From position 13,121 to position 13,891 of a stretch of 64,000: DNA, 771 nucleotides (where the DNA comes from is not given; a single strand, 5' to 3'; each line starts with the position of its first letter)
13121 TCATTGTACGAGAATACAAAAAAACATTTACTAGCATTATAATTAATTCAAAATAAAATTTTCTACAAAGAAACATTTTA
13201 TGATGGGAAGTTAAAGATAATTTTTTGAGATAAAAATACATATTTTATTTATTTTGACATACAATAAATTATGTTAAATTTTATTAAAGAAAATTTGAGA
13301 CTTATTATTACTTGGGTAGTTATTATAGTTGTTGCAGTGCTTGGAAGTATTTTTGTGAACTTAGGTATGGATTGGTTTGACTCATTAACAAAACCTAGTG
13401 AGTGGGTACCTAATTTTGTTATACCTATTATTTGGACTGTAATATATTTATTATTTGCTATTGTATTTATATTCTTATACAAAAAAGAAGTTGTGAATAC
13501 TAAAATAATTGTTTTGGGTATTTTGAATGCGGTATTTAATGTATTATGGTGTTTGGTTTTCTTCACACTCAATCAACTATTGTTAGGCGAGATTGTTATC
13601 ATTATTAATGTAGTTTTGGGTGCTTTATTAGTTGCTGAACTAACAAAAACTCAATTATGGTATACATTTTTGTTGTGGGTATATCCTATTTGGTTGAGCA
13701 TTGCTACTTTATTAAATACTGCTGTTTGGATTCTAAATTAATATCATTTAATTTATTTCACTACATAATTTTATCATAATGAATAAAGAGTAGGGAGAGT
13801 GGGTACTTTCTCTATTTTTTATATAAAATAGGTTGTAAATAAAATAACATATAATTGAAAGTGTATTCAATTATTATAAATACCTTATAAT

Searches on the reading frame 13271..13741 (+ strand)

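Call 22: search_protein_families(library=pfam, proteins=[window:13271-13741:+])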
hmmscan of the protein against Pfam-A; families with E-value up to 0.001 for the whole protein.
window:13271-13741:+ (156 aa): 1 family
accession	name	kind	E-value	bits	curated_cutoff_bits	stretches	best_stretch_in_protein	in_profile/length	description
PF03073.20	TspO_MBR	-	1.2e-20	74.2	24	1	17-154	4-145/145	TspO/MBR family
